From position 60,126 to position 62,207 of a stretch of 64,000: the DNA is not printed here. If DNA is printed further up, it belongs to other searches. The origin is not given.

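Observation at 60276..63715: Phage chaperonin cassette: a GroEL homologue preceded by a single polypeptide made of 4-6 tandem GroES (cpn10) domains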

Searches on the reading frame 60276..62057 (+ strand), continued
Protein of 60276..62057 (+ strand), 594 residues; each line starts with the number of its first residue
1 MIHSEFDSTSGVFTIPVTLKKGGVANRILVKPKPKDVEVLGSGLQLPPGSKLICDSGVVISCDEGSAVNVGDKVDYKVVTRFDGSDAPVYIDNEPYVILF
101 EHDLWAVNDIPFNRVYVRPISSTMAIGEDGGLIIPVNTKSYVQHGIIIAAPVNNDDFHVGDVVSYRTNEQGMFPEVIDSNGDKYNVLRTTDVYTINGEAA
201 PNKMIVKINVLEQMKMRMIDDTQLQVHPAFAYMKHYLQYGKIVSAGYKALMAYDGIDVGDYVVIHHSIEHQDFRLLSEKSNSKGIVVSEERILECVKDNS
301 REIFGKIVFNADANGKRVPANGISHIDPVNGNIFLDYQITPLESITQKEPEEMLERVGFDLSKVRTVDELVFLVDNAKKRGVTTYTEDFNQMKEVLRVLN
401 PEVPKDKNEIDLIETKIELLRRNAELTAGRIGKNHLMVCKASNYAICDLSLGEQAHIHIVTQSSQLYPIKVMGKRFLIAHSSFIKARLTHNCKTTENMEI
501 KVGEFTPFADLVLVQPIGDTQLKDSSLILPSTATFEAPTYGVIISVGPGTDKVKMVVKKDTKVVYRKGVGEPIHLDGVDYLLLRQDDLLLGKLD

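Call 36: find_related_loci(query=A1, collection=viral_contigs, flank=6000)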
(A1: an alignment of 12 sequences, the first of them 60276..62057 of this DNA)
Query A1 (594 aa) in viral_contigs; peptide patterns used: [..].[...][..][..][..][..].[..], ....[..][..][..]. (x = any residue, [..] = any of these).
54 stretches matched a pattern, but none encodes a relative of the query by tblastn (E <= 1e-3).

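Call 37: find_encoding_contigs(protein=P0007, flank=6000, max_places=2)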
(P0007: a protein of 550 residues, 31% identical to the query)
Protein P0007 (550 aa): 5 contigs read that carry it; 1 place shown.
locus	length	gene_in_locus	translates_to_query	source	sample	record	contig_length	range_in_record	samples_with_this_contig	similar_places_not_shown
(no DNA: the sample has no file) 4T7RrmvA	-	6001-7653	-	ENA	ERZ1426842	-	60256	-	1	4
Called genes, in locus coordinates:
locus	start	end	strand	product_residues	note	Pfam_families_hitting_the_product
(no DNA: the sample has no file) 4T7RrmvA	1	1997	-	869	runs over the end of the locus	-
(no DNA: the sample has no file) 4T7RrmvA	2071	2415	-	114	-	-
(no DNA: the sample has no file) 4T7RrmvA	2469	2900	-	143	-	-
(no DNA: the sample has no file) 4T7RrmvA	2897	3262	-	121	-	-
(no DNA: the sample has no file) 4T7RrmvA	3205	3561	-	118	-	-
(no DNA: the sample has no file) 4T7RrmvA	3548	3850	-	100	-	-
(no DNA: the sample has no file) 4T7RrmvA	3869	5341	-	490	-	-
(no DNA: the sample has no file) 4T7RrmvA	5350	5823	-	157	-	-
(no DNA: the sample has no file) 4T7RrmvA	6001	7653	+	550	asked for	PF00166:Cpn10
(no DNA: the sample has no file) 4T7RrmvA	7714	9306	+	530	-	PF00118:Cpn60_TCP1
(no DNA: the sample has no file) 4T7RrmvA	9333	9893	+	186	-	PF11750:DUF3307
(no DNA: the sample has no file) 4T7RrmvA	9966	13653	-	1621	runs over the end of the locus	-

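Call 38: find_encoding_contigs(protein=P0008, flank=6000, max_places=2)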
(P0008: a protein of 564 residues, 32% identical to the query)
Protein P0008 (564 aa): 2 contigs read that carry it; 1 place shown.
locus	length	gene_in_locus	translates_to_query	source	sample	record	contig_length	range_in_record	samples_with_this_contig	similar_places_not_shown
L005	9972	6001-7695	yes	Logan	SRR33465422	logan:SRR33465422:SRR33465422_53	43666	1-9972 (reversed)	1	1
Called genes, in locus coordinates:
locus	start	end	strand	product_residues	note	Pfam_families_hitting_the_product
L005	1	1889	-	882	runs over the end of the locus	-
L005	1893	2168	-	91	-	-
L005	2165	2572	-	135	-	PF05838:Glyco_hydro_108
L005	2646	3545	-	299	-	PF00041:fn3 (faint)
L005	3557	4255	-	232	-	-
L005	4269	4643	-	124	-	-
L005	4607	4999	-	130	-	-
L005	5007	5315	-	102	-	-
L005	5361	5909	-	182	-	-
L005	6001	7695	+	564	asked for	PF00166:Cpn10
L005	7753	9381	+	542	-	PF00118:Cpn60_TCP1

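Call 39: find_encoding_contigs(protein=P0005, flank=6000, max_places=2)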
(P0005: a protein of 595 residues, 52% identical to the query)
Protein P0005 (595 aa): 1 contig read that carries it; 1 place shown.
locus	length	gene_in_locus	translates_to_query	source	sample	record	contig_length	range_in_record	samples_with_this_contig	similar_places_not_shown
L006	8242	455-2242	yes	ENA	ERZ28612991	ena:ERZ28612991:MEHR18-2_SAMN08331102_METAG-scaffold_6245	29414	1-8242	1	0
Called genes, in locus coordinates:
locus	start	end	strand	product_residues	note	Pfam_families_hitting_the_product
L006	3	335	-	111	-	?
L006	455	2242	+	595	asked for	PF00166:Cpn10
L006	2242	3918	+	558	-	PF00118:Cpn60_TCP1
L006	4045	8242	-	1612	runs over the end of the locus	-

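Call 46: find_related_loci(query=A2, collection=viral_contigs, flank=6000)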
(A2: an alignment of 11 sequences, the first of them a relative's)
Query A2 (268 aa) in viral_contigs; peptide patterns used: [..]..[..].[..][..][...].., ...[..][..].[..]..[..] (x = any residue, [..] = any of these).
75 stretches matched a pattern; 1 encode a relative of the query (tblastn E <= 1e-3); 1 distinct loci.
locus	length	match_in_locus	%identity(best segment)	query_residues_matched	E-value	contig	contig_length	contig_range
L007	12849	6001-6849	26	2-266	9e-20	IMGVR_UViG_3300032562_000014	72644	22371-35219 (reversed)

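Call 48: find_encoding_contigs(protein=P0062, flank=5000, max_places=2)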
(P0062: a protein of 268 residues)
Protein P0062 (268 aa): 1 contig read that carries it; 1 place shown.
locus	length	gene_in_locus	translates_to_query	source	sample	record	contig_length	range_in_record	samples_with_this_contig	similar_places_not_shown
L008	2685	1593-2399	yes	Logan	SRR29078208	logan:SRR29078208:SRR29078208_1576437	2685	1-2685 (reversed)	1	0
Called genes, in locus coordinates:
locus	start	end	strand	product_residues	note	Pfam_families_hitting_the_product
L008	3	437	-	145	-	?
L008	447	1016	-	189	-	-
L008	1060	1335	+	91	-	PF00166:Cpn10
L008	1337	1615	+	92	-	-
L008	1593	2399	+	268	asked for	-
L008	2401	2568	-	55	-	-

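Call 49: find_encoding_contigs(protein=P0053, flank=5000, max_places=2)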
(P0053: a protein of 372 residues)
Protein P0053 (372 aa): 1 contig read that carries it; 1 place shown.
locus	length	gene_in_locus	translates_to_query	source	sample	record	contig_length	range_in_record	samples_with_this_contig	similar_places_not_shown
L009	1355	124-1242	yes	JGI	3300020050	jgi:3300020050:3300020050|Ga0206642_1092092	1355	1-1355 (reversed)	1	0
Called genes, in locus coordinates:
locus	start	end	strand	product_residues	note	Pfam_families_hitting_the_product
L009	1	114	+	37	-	?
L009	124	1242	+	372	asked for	PF00166:Cpn10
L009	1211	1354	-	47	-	?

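Call 50: list_cluster_members(proteins=[P0052, P0063, P0065, P0072, P0079, P0102, P0106, P0109, P0120, P0151])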
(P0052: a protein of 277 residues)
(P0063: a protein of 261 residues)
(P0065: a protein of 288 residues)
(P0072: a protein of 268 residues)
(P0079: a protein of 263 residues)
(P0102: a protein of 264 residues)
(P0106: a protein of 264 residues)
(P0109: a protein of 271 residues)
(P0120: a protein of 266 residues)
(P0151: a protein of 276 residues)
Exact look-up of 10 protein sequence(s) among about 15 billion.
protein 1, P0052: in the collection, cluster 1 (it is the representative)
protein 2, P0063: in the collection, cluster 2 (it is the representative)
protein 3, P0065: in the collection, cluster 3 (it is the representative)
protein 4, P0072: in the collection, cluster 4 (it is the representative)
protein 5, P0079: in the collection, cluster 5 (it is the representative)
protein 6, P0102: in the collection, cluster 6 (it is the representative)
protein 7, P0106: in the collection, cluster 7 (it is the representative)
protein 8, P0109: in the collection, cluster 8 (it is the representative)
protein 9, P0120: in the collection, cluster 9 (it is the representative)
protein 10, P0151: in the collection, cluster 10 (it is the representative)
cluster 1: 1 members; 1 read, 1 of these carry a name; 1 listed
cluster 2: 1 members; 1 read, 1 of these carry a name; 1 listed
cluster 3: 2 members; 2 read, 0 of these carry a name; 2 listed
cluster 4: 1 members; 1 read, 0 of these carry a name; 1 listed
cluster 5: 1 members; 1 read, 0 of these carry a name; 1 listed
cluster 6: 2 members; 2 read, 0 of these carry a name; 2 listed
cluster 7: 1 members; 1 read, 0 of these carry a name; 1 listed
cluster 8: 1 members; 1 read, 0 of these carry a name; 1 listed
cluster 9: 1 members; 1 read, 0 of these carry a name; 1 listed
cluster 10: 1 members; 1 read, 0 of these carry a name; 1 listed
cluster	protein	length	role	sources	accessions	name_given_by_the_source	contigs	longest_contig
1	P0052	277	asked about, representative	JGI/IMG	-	hypothetical protein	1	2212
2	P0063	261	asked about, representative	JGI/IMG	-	hypothetical protein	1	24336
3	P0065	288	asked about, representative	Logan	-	-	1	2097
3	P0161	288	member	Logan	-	-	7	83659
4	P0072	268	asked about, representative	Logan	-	-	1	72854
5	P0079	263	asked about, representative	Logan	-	-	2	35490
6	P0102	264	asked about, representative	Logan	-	-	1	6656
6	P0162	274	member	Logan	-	-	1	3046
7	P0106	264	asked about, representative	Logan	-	-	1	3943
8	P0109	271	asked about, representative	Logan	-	-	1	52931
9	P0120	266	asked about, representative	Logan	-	-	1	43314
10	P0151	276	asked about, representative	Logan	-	-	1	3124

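Call 51: list_cluster_members(proteins=[P0038, P0039, P0041, P0046, P0047, P0048, P0051, P0055, P0058, P0103])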
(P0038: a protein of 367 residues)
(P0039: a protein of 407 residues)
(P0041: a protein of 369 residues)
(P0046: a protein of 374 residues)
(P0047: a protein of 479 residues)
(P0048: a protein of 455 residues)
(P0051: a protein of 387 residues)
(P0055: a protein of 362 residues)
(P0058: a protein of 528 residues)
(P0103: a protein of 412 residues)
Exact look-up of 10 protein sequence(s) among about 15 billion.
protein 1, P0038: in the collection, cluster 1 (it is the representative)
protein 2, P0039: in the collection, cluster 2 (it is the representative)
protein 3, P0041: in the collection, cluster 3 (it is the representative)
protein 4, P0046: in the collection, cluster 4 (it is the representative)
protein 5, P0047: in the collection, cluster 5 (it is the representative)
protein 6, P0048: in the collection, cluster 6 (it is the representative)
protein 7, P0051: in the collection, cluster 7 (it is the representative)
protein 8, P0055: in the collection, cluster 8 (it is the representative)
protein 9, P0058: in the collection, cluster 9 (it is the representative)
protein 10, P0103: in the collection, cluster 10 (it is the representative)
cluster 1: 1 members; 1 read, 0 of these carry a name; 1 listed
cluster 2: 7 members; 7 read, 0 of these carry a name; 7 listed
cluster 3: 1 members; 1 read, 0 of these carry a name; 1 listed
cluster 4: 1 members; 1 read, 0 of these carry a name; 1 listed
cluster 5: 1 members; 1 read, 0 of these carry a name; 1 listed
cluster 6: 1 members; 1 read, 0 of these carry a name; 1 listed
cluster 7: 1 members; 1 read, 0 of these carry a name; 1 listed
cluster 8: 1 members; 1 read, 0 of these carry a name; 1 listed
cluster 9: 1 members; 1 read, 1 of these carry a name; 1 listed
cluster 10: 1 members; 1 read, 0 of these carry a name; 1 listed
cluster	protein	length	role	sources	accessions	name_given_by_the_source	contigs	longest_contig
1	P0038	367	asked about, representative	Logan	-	-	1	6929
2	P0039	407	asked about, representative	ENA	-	-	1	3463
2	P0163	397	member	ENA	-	-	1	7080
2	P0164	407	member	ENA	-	-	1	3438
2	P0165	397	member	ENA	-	-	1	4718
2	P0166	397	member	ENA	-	-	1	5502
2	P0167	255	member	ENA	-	-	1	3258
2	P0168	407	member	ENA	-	-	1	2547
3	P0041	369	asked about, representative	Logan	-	-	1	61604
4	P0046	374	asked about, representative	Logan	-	-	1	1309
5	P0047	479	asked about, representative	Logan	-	-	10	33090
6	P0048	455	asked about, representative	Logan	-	-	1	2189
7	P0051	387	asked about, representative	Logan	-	-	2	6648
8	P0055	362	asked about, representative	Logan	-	-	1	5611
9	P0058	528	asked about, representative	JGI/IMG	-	chaperonin GroES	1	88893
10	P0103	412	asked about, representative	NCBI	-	-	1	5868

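Call 52: find_encoding_contigs(protein=P0072, flank=5000, max_places=1)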
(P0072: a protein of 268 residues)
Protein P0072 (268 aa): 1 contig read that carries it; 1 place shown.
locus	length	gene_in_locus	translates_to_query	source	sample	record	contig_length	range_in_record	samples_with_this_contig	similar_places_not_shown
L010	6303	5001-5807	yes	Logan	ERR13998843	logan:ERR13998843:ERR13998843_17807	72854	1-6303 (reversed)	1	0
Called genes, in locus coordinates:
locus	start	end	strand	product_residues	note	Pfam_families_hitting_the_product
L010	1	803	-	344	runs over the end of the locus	-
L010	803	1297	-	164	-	-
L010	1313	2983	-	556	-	-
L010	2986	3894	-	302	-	-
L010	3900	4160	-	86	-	-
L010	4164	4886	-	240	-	-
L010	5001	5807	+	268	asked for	-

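Call 53: find_encoding_contigs(protein=P0109, flank=5000, max_places=1)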
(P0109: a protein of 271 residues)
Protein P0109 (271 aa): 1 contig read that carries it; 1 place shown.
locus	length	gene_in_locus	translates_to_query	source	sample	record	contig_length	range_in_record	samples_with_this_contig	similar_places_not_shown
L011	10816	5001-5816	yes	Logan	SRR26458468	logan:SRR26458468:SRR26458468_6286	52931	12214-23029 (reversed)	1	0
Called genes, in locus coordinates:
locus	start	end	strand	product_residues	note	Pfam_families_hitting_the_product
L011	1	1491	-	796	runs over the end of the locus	-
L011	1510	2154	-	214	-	-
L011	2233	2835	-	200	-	-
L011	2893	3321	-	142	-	-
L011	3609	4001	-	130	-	PF16083:Phage_holin_3_3 (weak)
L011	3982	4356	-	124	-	-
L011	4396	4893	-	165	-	-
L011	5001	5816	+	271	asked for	-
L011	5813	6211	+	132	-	-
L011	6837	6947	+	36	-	-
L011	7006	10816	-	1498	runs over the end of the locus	-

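Call 54: find_encoding_contigs(protein=P0041, flank=5000, max_places=1)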
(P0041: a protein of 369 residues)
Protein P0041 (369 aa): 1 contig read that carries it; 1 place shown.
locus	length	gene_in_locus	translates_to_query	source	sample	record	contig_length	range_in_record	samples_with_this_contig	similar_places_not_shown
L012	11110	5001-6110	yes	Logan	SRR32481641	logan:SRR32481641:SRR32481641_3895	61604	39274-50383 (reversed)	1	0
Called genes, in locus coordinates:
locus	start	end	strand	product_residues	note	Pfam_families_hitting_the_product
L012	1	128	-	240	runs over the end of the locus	-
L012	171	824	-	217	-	-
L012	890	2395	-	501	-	PF11753:DUF3310 (weak)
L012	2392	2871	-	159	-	-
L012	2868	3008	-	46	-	-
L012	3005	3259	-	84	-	-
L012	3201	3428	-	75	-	-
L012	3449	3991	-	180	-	PF22769:DCD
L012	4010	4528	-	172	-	-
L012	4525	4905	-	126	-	PF09643:YopX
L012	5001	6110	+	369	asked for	-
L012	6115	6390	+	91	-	-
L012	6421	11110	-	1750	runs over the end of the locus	-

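Call 55: find_encoding_contigs(protein=P0058, flank=5000, max_places=1)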
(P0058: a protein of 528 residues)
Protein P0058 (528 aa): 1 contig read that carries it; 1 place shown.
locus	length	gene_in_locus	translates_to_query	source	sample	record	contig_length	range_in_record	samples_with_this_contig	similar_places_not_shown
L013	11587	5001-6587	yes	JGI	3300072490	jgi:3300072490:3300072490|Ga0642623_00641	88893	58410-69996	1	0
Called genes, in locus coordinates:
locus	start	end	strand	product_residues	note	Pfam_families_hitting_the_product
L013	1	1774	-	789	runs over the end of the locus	-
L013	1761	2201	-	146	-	-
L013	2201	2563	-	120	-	-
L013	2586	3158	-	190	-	PF00959:Phage_lysozyme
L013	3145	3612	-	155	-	-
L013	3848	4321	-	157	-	-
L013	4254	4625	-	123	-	-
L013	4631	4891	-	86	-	-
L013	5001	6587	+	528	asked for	PF00595:PDZ (weak), PF13180:PDZ_2, PF17820:PDZ_6 (weak), PF00166:Cpn10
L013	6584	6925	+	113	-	-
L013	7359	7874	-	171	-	-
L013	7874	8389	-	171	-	-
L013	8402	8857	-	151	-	-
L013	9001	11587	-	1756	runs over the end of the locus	PF13620:CarboxypepD_reg (faint)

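Call 56: search_protein_families(library=pfam, proteins=[L011:5813-6208:+, L012:6115-6387:+, L013:6584-6922:+, L008:1337-1612:+, L008:1060-1332:+], max_evalue=1)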
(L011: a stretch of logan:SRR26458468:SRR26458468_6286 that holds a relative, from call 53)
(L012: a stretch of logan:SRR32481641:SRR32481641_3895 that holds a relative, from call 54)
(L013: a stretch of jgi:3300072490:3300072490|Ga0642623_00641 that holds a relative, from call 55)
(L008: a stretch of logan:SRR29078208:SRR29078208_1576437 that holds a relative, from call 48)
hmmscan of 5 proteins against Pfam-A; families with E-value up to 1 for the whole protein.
L011:5813-6208:+ (132 aa): 1 family
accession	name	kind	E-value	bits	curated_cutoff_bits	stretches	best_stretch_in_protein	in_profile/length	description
PF15630.12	CENP-S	-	0.18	12.7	28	1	86-131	3-45/76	CENP-S protein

L012:6115-6387:+ (91 aa): 1 family
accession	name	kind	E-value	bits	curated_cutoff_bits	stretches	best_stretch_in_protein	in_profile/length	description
PF24938.1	DUF7755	-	0.1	12.5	27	1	8-38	16-46/150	Domain of unknown function (DUF7755)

L013:6584-6922:+ (113 aa): 0 families

L008:1337-1612:+ (92 aa): 0 families

L008:1060-1332:+ (91 aa): 1 family
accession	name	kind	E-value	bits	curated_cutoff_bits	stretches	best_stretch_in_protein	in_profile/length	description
PF00166.26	Cpn10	-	3.1e-18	66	21.1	1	4-86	2-92/93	Chaperonin 10 Kd subunit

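Call 80: search_protein_families(library=pfam, proteins=[P0059, P0060, P0067, P0071, P0069, P0077, P0157, P0127, P0057, P0084], max_evalue=0.01)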
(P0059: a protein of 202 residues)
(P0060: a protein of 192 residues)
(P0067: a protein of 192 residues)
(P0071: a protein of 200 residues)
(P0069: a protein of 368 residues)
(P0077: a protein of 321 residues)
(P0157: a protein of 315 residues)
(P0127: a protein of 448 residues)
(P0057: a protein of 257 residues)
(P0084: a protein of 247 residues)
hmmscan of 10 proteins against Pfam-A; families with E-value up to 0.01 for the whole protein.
P0059 (202 aa): 1 family
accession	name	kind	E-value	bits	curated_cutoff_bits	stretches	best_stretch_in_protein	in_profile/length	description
PF00166.26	Cpn10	-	1.8e-44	150.1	21.1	2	119-201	2-93/93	Chaperonin 10 Kd subunit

P0060 (192 aa): 1 family
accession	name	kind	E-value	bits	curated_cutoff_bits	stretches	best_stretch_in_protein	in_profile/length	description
PF00166.26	Cpn10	-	5e-58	193.6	21.1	2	2-92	1-91/93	Chaperonin 10 Kd subunit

P0067 (192 aa): 2 families
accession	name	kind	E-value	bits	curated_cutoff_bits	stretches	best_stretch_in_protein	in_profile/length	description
PF00166.26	Cpn10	-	3.9e-33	113.8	21.1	2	105-186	2-92/93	Chaperonin 10 Kd subunit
PF08240.17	ADH_N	-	0.0032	18.1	23.5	0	54-77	41-64/104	Alcohol dehydrogenase GroES-like domain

P0071 (200 aa): 1 family
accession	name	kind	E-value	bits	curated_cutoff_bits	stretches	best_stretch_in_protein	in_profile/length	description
PF00166.26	Cpn10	-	2.1e-41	140.3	21.1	2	112-196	2-91/93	Chaperonin 10 Kd subunit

P0069 (368 aa): 2 families
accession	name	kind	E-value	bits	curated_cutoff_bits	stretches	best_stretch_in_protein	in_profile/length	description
PF00166.26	Cpn10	-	5.6e-59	196.6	21.1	3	69-158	2-90/93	Chaperonin 10 Kd subunit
PF02838.20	Glyco_hydro_20b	-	0.0058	17.8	26.1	0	139-217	8-87/124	Glycosyl hydrolase family 20, domain 2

P0077 (321 aa): 1 family
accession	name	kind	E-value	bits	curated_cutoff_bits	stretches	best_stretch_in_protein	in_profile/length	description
PF00166.26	Cpn10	-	2e-55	185.2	21.1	2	133-223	2-92/93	Chaperonin 10 Kd subunit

P0157 (315 aa): 2 families
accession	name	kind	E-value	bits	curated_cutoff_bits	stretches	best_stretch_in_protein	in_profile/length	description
PF00166.26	Cpn10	-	1e-36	125.2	21.1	2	131-215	1-92/93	Chaperonin 10 Kd subunit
PF08240.17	ADH_N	-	0.00054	20.6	23.5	0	166-204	41-78/104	Alcohol dehydrogenase GroES-like domain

P0127 (448 aa): 1 family
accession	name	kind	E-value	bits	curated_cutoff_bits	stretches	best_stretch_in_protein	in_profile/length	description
PF00166.26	Cpn10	-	1.8e-20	73.2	21.1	1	278-360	2-90/93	Chaperonin 10 Kd subunit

P0057 (257 aa): 1 family
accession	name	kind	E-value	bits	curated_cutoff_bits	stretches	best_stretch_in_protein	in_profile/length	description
PF00166.26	Cpn10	-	4e-61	203.5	21.1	2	66-155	2-92/93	Chaperonin 10 Kd subunit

P0084 (247 aa): 1 family
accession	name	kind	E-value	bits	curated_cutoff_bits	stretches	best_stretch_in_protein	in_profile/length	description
PF00166.26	Cpn10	-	3e-44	149.4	21.1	2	152-244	2-92/93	Chaperonin 10 Kd subunit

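Call 82: find_related_loci(query=A1, collection=genome_contigs, flank=4000)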
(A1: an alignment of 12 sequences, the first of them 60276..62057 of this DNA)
Query A1 (594 aa) in genome_contigs; peptide patterns used: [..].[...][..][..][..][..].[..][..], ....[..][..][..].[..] (x = any residue, [..] = any of these).
57 stretches matched a pattern, but none encodes a relative of the query by tblastn (E <= 1e-3).
